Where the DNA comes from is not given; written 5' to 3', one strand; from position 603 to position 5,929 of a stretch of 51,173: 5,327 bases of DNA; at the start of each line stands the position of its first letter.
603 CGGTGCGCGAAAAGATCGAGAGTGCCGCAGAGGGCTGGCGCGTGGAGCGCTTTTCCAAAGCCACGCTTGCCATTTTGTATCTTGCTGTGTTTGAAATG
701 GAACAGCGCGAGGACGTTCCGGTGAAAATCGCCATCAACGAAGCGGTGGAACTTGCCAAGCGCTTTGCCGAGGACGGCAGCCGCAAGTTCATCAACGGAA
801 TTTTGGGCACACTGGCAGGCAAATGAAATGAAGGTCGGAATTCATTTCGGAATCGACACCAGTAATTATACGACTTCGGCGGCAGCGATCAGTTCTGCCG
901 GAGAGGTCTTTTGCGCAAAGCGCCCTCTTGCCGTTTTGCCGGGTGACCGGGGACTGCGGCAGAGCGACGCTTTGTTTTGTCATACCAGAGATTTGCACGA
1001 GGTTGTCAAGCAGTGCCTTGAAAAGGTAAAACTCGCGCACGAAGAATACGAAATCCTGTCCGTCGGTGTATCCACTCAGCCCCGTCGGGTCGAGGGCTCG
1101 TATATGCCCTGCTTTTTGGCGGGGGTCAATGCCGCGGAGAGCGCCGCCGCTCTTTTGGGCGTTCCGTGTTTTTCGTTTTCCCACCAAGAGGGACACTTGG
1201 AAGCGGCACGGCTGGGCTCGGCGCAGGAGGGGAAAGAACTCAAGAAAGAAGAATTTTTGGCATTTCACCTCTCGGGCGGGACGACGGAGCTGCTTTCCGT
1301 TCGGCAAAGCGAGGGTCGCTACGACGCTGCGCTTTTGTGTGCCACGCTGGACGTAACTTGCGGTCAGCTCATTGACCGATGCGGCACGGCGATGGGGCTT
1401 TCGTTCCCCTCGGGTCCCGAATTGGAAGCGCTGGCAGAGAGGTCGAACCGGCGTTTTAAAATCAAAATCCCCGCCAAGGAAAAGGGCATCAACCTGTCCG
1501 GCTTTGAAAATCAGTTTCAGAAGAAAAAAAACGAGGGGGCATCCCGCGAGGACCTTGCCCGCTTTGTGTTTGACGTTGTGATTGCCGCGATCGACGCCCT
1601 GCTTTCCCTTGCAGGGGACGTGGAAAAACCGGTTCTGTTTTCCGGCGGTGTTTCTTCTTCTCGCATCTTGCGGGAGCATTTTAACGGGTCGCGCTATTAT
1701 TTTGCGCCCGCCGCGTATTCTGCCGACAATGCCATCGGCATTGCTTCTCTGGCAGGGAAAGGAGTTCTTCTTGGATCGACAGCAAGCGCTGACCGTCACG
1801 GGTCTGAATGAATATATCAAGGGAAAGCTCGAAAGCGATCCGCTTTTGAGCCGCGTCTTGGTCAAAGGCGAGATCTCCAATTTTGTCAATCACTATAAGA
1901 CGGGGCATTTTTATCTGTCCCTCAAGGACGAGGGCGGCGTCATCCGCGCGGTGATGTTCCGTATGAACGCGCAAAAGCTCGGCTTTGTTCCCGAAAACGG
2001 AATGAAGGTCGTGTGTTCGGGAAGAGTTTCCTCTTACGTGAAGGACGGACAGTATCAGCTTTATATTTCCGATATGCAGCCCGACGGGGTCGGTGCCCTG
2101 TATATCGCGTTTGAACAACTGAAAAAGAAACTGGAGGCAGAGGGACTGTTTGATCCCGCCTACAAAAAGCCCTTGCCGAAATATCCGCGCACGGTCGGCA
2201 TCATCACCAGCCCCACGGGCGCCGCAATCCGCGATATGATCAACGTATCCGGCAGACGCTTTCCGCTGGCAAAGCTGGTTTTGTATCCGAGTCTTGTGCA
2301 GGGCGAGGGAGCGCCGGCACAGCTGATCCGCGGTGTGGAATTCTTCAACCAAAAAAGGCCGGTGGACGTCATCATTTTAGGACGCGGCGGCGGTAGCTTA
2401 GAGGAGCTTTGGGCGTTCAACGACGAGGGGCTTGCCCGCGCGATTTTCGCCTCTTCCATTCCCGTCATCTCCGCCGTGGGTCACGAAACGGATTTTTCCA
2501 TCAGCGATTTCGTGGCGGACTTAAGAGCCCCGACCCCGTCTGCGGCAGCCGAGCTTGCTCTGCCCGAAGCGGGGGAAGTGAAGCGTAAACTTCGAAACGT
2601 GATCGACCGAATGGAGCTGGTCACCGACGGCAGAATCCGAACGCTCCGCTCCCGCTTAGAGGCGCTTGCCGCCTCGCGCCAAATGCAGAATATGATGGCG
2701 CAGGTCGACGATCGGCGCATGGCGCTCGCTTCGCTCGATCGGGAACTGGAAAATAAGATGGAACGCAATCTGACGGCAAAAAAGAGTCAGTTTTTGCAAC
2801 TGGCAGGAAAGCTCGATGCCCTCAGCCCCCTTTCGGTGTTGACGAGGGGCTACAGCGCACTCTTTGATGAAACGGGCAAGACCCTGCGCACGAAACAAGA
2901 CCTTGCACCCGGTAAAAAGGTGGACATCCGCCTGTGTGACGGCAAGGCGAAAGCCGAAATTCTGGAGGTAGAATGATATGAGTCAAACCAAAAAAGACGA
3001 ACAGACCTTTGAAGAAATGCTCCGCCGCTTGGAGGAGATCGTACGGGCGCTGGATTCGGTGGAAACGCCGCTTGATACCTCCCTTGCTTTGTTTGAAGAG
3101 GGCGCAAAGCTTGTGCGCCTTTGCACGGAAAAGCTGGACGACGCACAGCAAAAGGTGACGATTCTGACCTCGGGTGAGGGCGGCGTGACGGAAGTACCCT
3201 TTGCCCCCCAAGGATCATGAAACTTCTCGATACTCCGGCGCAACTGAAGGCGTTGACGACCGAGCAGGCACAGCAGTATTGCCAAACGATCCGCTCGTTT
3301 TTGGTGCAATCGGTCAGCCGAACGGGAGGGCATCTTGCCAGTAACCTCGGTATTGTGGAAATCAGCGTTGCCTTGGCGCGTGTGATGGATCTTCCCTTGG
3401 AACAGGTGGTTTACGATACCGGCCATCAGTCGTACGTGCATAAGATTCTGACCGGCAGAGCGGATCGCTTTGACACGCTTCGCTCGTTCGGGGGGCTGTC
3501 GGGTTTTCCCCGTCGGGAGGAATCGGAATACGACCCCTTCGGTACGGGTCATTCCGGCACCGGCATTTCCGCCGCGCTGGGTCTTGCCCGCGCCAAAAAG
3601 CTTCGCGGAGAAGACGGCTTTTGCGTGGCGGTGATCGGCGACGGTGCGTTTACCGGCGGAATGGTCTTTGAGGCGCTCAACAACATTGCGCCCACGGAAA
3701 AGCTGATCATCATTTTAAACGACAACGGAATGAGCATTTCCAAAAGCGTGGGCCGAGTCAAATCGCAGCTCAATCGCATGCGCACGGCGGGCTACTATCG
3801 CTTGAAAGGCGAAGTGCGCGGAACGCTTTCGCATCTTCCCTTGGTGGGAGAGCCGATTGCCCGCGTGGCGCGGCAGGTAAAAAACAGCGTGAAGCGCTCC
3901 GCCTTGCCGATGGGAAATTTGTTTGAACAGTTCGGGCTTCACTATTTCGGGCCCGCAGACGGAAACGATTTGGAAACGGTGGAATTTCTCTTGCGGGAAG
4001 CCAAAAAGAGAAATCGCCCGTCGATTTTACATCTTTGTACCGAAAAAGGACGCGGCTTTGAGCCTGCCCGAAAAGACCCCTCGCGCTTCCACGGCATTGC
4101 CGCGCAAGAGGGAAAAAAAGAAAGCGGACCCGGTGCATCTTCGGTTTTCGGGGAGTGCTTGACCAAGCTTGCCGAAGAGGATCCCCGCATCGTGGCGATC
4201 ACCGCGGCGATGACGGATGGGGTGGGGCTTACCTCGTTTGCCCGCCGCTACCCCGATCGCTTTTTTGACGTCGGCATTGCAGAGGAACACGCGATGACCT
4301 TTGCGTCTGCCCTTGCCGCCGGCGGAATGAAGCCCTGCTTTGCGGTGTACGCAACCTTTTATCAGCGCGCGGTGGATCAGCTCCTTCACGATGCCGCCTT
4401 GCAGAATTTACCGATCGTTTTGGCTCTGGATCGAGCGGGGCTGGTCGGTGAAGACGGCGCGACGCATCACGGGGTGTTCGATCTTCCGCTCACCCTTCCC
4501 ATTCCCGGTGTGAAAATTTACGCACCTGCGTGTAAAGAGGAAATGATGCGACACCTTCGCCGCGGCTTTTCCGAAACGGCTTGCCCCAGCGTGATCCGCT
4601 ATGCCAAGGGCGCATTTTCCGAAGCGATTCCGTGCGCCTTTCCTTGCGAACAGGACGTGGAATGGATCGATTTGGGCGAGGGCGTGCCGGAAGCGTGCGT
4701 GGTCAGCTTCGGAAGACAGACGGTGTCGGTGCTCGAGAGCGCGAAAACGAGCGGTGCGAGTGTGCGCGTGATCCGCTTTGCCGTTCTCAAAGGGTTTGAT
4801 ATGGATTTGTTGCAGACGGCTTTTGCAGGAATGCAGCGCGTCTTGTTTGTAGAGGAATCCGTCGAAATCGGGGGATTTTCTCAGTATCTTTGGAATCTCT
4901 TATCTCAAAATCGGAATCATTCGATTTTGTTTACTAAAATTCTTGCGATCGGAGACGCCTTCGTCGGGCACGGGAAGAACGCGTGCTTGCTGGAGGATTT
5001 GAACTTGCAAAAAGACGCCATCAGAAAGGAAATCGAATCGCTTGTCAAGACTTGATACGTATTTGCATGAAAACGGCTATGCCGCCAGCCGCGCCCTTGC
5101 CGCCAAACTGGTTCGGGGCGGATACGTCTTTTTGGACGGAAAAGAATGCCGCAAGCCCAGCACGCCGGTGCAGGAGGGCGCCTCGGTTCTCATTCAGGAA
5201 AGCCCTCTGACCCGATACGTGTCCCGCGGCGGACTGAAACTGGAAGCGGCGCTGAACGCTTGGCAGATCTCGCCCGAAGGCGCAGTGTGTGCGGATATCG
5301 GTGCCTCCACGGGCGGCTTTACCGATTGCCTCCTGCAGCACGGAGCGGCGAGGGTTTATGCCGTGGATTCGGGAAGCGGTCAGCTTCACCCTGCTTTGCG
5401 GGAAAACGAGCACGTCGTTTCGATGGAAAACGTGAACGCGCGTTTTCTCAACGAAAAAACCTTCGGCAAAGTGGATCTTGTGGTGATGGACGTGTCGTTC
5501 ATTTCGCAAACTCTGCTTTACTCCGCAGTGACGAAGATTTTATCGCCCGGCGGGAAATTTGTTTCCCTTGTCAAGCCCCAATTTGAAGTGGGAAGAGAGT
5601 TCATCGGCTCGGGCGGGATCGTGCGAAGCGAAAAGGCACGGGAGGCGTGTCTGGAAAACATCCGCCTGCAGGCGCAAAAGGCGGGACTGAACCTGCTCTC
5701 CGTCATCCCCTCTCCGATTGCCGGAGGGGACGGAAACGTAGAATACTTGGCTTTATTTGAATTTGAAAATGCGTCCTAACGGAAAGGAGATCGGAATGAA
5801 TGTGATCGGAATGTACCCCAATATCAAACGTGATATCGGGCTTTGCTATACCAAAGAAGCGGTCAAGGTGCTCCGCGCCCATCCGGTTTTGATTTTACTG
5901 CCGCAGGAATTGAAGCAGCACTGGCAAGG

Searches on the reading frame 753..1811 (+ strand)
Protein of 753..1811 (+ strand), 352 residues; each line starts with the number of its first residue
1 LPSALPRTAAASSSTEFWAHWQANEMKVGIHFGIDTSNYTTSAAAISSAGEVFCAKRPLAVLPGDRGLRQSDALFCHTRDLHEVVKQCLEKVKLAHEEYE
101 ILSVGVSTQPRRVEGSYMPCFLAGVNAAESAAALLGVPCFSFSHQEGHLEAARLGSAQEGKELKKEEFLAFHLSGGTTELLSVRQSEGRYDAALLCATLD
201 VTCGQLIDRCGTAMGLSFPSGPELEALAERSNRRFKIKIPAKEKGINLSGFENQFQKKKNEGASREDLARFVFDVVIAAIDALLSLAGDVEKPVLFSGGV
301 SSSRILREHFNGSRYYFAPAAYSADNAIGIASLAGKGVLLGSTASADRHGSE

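Call 90: search_protein_families(library=pfam, proteins=[window:753-1811:+], max_evalue=0.00001)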
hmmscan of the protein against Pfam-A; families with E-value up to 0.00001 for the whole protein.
window:753-1811:+ (352 aa): 1 family
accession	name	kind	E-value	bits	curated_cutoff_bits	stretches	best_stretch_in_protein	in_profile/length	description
PF00814.31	TsaD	-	2e-19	70.8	24.8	1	76-331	28-263/264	tRNA N6-adenosine threonylcarbamoyltransferase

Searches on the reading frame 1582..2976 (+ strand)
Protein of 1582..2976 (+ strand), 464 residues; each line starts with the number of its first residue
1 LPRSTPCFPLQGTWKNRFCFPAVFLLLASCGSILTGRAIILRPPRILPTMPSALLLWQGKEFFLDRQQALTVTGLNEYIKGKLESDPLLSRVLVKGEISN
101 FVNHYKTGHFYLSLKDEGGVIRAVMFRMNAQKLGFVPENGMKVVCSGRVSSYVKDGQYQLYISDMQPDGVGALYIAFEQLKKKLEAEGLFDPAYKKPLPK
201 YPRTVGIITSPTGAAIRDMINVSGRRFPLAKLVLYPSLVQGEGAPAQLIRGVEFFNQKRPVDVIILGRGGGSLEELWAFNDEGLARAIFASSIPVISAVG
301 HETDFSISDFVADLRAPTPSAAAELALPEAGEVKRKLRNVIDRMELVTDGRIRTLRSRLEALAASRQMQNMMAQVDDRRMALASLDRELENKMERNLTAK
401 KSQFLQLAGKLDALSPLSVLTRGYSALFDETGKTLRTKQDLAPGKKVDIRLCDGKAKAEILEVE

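Call 90: search_protein_families(library=pfam, proteins=[window:1582-2976:+], max_evalue=0.00001)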
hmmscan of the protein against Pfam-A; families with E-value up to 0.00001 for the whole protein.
window:1582-2976:+ (464 aa): 3 families
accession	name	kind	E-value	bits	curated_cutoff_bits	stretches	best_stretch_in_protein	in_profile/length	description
PF02601.20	Exonuc_VII_L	-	3.9e-96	322.7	35.9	2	189-403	1-213/315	Exonuclease VII, large subunit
PF13742.12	tRNA_anti_2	-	4.6e-29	101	27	1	70-166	1-95/95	OB-fold nucleic acid binding domain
PF01336.31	tRNA_anti-codon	-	1.6e-11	44.4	27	1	92-167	1-74/75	OB-fold nucleic acid binding domain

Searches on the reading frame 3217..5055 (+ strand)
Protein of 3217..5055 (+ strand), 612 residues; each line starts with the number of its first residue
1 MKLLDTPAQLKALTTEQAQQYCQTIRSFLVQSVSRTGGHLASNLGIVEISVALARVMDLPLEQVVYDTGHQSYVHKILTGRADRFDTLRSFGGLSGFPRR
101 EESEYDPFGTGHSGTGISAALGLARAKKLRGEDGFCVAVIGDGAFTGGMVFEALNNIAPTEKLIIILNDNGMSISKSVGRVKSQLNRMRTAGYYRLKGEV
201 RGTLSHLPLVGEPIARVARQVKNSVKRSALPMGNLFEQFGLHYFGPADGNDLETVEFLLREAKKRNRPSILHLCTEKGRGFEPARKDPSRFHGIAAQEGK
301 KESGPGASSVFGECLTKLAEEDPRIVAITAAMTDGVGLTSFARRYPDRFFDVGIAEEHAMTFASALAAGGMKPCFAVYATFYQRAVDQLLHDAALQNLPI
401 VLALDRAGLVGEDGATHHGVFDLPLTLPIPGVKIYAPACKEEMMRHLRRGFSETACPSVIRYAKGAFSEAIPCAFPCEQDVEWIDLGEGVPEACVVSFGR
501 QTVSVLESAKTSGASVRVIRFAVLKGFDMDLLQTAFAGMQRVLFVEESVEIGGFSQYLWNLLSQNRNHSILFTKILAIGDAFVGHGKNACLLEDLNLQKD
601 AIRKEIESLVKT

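Call 90: search_protein_families(library=pfam, proteins=[window:3217-5055:+], max_evalue=0.00001)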
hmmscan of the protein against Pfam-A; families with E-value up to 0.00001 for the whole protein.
window:3217-5055:+ (612 aa): 5 families
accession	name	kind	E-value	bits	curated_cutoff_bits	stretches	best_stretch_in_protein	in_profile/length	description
PF13292.11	DXP_synthase_N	-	7.5e-101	337.4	21.2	1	4-275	4-274/274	1-deoxy-D-xylulose-5-phosphate synthase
PF02779.29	Transket_pyr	-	8e-37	127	27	1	309-466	7-171/174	Transketolase, pyrimidine binding domain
PF02780.25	Transketolase_C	-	2.4e-08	34.4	25.9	1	491-602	10-124/124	Transketolase, C-terminal domain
PF00456.26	Transketolase_N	-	4.6e-07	29.6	22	0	20-184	4-197/334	Transketolase, thiamine diphosphate binding domain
PF00676.26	E1_dh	-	2.6e-06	27.1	22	1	111-177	101-168/300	Dehydrogenase E1 component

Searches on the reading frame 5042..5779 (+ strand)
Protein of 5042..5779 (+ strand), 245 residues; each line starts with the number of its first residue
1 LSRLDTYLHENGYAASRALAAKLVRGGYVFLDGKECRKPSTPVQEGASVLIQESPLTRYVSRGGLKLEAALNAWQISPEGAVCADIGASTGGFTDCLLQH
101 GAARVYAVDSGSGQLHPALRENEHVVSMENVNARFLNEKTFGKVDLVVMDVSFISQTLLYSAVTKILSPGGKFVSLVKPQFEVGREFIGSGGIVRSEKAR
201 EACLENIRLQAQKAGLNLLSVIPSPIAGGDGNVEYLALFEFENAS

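Call 90: search_protein_families(library=pfam, proteins=[window:5042-5779:+], max_evalue=0.00001)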
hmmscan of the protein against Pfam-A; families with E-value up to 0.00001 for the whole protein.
window:5042-5779:+ (245 aa): 2 families
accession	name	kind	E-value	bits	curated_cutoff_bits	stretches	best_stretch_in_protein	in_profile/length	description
PF01728.25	FtsJ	-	7.9e-40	137.1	24.1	1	59-240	1-180/181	FtsJ-like methyltransferase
PF01479.30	S4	-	1.6e-10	40.9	22.8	1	3-47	2-46/48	S4 domain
